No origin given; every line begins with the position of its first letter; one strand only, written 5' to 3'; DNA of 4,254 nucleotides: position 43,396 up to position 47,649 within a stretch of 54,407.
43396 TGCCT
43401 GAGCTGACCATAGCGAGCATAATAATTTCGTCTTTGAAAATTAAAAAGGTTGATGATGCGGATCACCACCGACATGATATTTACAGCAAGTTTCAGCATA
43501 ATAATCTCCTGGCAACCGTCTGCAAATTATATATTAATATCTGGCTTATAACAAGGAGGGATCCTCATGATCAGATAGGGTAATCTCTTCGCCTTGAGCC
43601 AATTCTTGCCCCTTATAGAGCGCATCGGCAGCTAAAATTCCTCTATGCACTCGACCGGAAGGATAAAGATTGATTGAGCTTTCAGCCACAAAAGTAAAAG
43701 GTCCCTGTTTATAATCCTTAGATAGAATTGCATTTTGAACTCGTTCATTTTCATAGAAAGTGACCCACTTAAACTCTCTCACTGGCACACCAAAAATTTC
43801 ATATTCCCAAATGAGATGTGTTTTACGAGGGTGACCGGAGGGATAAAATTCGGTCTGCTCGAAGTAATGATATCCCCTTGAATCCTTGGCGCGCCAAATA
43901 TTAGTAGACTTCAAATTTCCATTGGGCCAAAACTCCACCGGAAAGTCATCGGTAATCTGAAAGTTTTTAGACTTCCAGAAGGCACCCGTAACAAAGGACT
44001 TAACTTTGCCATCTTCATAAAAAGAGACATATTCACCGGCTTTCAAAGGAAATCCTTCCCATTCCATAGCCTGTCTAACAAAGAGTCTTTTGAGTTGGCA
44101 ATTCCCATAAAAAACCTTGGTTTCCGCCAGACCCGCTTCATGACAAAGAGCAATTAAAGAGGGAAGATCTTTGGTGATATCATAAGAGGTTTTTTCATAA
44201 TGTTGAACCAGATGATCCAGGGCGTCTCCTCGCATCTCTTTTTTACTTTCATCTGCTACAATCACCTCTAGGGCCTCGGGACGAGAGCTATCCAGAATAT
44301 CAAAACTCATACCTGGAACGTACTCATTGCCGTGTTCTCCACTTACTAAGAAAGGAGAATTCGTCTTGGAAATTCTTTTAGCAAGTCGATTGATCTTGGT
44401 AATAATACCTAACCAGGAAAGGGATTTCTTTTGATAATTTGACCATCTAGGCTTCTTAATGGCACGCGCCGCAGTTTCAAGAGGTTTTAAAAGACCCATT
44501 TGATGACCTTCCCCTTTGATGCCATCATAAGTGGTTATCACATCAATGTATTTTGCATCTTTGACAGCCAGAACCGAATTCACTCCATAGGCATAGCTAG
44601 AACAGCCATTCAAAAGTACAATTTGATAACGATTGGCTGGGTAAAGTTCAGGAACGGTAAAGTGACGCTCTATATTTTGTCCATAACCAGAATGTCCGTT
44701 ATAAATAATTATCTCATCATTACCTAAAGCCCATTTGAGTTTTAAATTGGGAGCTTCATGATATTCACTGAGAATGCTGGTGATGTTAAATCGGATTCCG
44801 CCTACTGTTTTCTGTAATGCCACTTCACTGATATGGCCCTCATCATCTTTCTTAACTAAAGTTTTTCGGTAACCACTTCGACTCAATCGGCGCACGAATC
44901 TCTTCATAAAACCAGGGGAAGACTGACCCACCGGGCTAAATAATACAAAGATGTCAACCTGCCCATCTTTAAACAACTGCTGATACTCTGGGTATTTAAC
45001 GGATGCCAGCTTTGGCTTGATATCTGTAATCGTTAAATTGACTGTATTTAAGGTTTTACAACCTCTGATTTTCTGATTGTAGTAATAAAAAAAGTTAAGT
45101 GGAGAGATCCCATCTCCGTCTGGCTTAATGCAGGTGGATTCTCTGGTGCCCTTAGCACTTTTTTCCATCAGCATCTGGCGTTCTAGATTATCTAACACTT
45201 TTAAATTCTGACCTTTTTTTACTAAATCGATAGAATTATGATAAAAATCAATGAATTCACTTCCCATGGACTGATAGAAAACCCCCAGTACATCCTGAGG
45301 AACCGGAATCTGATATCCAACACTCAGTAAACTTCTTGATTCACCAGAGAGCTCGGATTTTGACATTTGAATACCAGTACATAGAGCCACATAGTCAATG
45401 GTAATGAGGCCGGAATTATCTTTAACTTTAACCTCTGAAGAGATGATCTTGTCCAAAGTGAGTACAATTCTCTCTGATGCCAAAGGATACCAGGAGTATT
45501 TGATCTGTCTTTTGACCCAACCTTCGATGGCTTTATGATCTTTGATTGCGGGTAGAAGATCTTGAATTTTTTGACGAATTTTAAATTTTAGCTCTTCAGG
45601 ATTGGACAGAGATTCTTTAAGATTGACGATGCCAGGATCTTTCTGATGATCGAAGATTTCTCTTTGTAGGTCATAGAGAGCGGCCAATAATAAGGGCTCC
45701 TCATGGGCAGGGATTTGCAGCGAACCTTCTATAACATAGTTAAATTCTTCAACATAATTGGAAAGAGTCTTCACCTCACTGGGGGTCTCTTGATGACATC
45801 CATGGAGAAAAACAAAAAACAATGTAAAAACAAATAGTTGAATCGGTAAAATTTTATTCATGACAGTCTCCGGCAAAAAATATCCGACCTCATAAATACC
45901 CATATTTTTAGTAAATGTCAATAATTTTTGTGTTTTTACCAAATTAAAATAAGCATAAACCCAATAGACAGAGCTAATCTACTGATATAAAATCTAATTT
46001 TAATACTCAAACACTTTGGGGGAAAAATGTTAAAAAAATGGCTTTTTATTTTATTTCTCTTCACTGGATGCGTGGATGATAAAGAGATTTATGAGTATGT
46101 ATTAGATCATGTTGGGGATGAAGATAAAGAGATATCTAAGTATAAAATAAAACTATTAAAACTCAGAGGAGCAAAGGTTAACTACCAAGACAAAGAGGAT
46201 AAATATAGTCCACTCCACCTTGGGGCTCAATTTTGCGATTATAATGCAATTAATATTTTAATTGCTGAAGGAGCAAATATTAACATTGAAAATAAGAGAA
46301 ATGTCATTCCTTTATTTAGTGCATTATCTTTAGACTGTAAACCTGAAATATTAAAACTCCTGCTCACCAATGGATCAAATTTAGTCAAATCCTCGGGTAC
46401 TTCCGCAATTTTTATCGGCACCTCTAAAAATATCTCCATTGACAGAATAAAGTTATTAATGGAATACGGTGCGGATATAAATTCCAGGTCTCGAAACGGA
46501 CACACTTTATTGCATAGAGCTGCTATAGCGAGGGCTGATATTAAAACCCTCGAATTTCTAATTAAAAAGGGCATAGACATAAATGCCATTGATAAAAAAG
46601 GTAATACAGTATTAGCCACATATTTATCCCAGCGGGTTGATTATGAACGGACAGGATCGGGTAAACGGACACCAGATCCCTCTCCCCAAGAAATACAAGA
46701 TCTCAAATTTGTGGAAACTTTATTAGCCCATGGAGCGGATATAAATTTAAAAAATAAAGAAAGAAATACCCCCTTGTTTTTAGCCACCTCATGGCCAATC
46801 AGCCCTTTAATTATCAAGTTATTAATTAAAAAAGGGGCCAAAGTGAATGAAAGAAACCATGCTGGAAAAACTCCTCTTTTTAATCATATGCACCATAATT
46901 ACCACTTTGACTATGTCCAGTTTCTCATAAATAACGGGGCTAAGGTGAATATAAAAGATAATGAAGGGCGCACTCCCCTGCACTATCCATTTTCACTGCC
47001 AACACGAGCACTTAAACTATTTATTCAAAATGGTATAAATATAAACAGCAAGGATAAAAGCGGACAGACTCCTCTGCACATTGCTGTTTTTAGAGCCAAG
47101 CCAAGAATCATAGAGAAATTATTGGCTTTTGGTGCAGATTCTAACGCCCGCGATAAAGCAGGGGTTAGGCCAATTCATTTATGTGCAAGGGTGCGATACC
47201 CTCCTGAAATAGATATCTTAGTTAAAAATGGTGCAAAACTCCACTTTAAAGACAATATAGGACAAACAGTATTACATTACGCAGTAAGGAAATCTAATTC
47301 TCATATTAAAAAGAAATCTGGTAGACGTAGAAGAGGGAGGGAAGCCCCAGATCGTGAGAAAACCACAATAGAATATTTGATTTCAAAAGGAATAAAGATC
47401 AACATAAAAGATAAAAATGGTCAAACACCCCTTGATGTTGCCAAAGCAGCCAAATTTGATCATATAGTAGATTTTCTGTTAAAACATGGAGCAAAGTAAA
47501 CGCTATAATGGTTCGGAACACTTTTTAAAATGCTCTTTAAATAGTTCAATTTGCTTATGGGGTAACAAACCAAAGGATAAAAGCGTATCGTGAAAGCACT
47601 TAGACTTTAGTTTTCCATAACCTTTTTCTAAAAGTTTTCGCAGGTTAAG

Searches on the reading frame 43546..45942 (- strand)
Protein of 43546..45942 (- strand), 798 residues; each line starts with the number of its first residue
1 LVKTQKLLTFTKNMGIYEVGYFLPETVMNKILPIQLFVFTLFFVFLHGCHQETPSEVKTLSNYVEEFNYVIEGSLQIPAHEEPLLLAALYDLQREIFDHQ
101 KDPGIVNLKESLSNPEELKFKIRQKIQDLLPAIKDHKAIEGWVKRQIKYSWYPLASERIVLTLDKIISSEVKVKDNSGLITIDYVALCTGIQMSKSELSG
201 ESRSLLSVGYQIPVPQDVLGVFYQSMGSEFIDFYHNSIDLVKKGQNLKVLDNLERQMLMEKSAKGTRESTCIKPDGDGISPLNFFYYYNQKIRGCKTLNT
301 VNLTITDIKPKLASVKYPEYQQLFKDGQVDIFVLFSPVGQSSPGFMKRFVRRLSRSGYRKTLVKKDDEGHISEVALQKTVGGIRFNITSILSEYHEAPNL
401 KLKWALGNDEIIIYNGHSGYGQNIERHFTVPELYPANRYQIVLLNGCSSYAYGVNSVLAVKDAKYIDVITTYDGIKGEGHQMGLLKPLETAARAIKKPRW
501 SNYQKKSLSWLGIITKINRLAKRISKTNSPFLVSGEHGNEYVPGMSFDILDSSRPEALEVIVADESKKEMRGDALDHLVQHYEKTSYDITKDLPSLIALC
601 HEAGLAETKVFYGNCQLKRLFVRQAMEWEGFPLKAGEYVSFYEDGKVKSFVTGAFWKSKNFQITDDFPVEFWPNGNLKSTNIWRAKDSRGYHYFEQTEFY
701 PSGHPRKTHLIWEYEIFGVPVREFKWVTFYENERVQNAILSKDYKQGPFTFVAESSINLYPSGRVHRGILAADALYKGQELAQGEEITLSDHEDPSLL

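Call 10: search_protein_families(library=pfam, proteins=[window:43546-45942:-], max_evalue=0.001)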
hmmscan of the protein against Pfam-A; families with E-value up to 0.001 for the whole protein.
window:43546-45942:- (798 aa): 1 family
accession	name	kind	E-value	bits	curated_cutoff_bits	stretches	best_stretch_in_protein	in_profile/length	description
PF07661.19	MORN_2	-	0.00024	21.4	29.6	0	636-649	3-16/22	MORN repeat variant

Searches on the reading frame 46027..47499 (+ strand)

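Call 10: search_protein_families(library=pfam, proteins=[window:46027-47499:+], max_evalue=0.001)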
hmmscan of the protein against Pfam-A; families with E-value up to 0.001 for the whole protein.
window:46027-47499:+ (490 aa): 7 families
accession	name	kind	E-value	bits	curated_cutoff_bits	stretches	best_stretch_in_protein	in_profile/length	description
PF12796.13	Ank_2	-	1e-68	228.3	27.3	8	292-376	8-90/90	Ankyrin repeats (3 copies)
PF13637.12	Ank_4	-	1.8e-52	174.6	22.7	3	327-366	11-50/50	Ankyrin repeats (many copies)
PF00023.36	Ank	-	1.3e-48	160.6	21.1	2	346-377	2-33/33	Ankyrin repeat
PF13606.12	Ank_3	-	9e-34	111.6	22.3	0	346-373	2-29/30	Ankyrin repeat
PF13857.12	Ank_5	-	9.4e-32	109.2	27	2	333-378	2-48/56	Ankyrin repeats (many copies)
PF23745.1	ANK_LRRK2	-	3.4e-08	33.8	27.5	0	224-272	42-89/130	LRRK2 ANK repeat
PF22194.2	F-93_WHD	-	9.1e-05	22.9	28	0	288-319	27-57/62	F-93, winged-helix domain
